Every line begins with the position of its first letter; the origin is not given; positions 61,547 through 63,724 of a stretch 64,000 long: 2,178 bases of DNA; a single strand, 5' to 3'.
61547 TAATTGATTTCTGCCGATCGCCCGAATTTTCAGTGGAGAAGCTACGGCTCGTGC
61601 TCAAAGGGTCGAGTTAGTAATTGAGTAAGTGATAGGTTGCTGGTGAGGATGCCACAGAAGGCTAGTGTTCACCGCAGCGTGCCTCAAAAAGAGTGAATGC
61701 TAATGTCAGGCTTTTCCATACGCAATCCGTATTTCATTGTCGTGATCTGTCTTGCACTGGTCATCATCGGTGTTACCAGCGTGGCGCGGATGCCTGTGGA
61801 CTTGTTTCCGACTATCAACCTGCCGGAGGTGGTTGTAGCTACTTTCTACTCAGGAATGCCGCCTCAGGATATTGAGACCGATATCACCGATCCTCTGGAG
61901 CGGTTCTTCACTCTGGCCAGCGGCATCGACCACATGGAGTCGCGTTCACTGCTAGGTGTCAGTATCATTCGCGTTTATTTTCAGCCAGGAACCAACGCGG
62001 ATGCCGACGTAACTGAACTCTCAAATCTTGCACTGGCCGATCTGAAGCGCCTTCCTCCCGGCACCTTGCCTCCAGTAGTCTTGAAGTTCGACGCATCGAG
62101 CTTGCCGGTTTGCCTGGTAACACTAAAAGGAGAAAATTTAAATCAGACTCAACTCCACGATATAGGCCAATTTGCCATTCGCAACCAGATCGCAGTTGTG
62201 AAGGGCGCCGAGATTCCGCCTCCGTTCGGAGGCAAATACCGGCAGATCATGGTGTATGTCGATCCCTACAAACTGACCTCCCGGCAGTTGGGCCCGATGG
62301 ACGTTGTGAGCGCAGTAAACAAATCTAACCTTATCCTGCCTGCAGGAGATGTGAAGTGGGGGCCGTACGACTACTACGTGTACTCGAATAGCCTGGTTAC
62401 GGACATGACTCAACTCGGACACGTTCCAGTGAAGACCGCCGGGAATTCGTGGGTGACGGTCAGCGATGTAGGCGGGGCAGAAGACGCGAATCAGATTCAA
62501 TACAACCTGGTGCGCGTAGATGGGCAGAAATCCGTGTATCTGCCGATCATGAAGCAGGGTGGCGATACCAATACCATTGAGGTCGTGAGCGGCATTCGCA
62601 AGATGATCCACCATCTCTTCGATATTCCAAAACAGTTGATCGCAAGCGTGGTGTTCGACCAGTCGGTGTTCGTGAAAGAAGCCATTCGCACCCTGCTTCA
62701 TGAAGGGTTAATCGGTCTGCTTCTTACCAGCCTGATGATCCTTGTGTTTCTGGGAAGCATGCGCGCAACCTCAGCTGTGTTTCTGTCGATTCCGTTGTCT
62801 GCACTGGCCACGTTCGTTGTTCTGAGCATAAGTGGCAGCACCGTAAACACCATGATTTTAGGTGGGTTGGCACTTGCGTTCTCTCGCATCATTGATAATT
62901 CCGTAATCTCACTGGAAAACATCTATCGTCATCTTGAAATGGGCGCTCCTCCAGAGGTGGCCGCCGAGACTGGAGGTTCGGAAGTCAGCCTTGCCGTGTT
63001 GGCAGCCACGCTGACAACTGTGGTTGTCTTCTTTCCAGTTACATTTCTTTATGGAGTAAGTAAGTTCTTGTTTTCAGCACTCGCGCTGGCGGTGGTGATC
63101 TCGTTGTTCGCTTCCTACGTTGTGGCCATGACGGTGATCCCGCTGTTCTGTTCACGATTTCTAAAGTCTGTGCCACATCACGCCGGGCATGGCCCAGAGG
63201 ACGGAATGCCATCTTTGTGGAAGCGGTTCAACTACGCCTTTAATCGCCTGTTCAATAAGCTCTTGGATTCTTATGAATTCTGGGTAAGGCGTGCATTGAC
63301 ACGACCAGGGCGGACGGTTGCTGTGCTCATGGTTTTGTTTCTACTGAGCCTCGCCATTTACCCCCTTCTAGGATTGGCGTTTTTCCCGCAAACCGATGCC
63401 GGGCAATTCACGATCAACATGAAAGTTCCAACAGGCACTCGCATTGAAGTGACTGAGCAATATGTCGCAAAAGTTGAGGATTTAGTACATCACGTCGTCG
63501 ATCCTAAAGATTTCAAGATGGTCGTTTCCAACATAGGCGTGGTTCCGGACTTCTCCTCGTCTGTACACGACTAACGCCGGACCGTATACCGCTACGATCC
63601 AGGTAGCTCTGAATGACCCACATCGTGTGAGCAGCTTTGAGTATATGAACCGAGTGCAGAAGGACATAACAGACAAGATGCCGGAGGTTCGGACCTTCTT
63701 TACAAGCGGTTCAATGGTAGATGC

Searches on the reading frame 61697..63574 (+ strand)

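Call 38: search_protein_families(library=pfam, proteins=[window:61697-63574:+], max_evalue=0.001)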
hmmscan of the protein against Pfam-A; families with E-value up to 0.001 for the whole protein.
window:61697-63574:+ (625 aa): 1 family
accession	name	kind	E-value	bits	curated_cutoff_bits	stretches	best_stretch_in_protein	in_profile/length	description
PF00873.25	ACR_tran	-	2.3e-125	420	28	1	3-611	1-598/1021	AcrB/AcrD/AcrF family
